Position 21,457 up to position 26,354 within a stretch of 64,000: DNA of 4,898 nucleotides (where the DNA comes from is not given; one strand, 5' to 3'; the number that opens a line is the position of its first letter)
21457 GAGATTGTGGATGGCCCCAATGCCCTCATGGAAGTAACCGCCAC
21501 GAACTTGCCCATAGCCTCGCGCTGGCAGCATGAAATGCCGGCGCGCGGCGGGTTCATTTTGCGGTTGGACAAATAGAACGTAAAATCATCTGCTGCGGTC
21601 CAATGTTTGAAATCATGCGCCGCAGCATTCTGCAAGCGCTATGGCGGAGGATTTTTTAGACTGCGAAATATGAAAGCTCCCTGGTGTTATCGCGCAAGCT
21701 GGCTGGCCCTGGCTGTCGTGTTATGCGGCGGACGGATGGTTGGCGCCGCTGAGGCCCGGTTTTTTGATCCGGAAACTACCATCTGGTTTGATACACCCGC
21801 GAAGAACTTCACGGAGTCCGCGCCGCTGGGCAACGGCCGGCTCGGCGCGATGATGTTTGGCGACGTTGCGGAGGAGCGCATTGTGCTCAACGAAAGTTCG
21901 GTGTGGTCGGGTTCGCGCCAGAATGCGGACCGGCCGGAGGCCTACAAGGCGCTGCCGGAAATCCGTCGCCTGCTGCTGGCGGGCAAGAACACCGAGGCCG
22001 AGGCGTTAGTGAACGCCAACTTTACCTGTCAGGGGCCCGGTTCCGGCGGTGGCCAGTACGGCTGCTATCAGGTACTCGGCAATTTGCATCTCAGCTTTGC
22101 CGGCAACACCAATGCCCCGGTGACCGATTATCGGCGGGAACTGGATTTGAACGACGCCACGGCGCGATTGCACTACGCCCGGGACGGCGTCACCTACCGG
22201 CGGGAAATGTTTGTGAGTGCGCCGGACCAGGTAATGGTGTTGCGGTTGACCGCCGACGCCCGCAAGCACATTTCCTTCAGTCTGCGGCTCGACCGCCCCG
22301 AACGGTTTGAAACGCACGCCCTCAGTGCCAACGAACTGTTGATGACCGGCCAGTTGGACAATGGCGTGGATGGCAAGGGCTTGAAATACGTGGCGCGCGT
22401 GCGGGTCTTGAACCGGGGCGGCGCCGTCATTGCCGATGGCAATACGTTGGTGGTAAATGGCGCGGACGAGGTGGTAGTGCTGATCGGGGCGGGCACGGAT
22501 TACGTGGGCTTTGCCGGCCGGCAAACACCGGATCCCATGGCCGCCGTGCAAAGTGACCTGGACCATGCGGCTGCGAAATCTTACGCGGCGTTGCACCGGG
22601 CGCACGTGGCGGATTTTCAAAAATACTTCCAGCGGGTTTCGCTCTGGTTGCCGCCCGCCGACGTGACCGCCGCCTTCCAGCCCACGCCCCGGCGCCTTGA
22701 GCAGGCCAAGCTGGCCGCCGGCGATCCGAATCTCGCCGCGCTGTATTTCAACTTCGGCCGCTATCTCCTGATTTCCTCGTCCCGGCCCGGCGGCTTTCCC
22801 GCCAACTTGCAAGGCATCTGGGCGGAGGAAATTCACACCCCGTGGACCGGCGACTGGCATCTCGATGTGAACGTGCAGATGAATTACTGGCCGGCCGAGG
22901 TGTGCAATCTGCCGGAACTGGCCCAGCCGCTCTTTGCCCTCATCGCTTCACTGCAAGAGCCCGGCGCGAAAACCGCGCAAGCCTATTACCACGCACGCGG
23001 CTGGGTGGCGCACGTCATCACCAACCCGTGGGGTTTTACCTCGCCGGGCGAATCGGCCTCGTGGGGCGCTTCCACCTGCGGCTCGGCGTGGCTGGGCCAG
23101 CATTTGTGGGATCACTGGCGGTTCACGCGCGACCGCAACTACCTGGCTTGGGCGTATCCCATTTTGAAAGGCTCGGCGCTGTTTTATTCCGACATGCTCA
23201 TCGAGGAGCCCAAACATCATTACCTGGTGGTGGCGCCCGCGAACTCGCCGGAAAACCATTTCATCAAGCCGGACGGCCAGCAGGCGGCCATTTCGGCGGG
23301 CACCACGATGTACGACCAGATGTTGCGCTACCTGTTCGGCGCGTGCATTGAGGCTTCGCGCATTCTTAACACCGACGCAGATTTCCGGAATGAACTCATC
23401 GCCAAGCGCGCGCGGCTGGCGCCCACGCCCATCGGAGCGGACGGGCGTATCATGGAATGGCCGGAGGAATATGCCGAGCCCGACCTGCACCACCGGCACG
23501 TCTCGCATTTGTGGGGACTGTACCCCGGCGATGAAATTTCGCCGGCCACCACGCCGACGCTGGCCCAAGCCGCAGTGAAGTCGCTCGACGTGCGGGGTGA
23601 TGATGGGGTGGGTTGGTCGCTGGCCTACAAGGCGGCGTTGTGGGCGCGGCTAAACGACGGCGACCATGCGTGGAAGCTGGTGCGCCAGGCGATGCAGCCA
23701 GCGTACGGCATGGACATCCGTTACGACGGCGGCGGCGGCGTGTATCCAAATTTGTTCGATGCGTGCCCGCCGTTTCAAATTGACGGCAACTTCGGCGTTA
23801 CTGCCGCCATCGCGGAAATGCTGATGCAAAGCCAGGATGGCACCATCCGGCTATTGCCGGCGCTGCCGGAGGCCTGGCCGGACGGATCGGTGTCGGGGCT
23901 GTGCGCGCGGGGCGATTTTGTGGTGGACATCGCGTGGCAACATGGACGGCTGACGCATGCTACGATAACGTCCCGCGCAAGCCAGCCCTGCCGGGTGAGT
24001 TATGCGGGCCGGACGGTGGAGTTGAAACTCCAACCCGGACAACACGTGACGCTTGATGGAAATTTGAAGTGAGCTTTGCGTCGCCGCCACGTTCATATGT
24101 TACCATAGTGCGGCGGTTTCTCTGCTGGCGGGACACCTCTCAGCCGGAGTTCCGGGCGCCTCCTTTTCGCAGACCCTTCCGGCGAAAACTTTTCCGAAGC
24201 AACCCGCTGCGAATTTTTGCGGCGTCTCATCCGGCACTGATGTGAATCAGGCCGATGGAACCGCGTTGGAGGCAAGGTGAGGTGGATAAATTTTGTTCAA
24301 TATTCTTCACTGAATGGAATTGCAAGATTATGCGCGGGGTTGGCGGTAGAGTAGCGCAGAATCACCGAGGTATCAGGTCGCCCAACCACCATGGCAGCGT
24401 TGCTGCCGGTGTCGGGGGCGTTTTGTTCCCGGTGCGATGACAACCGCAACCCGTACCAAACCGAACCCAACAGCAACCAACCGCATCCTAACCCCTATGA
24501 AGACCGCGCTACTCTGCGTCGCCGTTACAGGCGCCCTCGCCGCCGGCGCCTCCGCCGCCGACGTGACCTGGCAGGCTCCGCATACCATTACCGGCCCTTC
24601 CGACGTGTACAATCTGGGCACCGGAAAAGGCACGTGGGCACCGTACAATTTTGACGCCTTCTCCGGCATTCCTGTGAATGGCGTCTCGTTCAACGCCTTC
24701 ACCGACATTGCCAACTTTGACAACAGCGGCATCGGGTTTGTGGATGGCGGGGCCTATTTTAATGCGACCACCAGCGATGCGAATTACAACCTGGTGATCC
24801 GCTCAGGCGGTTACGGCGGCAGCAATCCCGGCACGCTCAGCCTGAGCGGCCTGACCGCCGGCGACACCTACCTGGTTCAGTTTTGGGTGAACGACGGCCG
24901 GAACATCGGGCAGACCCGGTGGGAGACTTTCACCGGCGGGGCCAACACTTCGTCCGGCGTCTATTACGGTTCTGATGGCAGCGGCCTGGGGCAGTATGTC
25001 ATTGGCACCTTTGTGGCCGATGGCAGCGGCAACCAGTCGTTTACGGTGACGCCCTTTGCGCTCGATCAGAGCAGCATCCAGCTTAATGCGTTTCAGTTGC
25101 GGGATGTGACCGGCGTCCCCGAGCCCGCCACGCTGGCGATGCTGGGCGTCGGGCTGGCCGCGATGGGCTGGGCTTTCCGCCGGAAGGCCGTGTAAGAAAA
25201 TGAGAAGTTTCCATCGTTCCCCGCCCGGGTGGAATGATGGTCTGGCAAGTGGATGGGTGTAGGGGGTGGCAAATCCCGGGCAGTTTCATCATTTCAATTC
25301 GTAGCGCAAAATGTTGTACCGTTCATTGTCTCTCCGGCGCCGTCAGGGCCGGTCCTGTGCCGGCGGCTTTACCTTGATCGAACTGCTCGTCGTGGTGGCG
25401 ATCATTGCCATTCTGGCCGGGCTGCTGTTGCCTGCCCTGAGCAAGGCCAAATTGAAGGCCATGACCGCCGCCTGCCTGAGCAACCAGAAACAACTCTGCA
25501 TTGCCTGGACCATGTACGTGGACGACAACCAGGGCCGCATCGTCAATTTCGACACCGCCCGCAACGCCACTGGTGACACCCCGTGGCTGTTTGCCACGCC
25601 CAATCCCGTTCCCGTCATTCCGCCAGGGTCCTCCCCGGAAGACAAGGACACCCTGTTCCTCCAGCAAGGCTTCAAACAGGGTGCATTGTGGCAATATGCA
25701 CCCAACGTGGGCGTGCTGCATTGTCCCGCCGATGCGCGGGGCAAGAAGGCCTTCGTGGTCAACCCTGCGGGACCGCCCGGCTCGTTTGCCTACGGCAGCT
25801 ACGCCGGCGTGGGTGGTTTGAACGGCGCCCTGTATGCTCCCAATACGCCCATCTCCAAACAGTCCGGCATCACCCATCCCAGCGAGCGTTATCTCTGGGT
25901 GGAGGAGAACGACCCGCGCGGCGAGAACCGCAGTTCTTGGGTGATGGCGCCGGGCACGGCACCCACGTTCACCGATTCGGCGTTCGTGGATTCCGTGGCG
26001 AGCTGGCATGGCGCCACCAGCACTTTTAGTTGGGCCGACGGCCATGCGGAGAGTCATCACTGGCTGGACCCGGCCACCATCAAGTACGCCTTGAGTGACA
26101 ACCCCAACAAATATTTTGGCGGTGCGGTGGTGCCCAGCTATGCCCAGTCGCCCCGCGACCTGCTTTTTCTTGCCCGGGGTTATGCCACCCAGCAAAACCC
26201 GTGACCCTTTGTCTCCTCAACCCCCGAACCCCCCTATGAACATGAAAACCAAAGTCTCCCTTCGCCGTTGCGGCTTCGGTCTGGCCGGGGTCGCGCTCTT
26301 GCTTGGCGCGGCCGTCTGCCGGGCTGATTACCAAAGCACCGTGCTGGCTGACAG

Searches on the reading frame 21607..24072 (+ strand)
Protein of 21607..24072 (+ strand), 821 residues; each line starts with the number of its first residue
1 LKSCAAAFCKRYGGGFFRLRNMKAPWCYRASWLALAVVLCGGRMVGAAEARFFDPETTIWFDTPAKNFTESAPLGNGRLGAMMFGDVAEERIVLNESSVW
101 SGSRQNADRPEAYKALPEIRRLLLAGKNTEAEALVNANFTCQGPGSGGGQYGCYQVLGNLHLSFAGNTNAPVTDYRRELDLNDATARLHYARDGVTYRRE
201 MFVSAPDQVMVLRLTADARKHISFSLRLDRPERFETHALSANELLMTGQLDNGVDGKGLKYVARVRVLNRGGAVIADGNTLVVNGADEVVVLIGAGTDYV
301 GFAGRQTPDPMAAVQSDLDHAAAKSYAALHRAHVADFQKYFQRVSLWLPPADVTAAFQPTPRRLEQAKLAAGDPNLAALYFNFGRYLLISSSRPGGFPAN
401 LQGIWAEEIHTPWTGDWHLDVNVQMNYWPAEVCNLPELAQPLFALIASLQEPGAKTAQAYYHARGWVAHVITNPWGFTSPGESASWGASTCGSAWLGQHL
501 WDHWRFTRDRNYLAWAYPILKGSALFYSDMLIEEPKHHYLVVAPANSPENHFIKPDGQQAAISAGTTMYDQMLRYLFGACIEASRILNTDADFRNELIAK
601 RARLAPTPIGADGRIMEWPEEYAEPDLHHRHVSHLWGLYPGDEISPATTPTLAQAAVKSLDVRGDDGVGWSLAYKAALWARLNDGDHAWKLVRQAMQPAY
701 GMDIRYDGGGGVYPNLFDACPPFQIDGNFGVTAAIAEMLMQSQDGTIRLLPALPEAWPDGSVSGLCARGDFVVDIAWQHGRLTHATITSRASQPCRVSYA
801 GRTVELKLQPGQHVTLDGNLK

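Call 54: search_protein_families(library=pfam, proteins=[window:21607-24072:+], max_evalue=0.0001)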
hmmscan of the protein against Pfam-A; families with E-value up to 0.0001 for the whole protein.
window:21607-24072:+ (821 aa): 3 families
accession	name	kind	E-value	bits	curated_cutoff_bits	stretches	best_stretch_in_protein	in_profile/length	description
PF22124.2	Glyco_hydro_95_cat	-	6.2e-169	562.7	27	1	325-739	1-408/408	Glycosyl hydrolase family 95 catalytic domain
PF14498.12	Glyco_hyd_65N_2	-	1.2e-71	241.8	27.7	1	59-300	1-232/234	Glycosyl hydrolase family 65, N-terminal domain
PF21307.2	Glyco_hydro_95_C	-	7.7e-24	84.5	27.6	1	741-806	1-65/94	Glycoside hydrolase family 95, C-terminal domain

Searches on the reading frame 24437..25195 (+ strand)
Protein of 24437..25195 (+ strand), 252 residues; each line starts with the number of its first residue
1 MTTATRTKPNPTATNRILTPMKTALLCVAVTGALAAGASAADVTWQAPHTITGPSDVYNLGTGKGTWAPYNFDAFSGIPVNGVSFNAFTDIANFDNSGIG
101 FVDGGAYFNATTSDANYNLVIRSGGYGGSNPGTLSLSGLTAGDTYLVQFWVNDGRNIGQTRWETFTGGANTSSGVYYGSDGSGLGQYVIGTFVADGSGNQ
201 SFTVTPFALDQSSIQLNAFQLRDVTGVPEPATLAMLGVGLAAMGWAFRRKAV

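Call 54: search_protein_families(library=pfam, proteins=[window:24437-25195:+], max_evalue=0.0001)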
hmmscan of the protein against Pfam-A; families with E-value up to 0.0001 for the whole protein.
window:24437-25195:+ (252 aa): 1 family
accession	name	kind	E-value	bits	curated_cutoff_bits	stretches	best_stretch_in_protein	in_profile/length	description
PF07589.16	PEP-CTERM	-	3.7e-07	30.4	20.7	1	227-250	2-24/24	PEP-CTERM motif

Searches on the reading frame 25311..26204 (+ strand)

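Call 54: search_protein_families(library=pfam, proteins=[window:25311-26204:+], max_evalue=0.0001)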
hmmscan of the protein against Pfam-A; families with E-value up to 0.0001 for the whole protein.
window:25311-26204:+ (297 aa): 1 family
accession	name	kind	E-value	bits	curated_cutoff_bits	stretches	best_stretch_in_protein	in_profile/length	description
PF07963.17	N_methyl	-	1.7e-07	30.9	21.2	1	16-40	3-27/27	Prokaryotic N-terminal methylation motif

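Call 93: search_protein_families(library=ncbifam, proteins=[window:25311-26204:+], max_evalue=0.00001)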
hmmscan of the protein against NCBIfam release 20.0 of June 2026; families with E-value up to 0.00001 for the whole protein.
window:25311-26204:+ (297 aa): 6 families
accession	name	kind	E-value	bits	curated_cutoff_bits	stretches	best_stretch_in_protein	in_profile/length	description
TIGR01710.1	typeII_sec_gspG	equivalog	7.5e-08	32.5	88.85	1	19-73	2-56/134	type II secretion system major pseudopilin GspG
NF007862.0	PRK10574.1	equivalog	2.2e-06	27.9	138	1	18-51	5-38/145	prepilin peptidase-dependent pilin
NF040999.1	pilin_ComGC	equivalog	2.9e-06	27.4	75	1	19-59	3-43/84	competence type IV pilus major pilin ComGC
NF041775.1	typeIV_PilA_Myxo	equivalog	3e-06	27.4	400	1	18-71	11-64/214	type IV pilin protein PilA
TIGR02532.1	IV_pilin_GFxxxE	domain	3.6e-06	26.6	16.3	1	18-39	2-23/24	prepilin-type N-terminal cleavage/methylation domain-containing protein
TIGR01708.2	typeII_sec_gspH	equivalog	7.9e-06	26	80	0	19-46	3-30/169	type II secretion system minor pseudopilin GspH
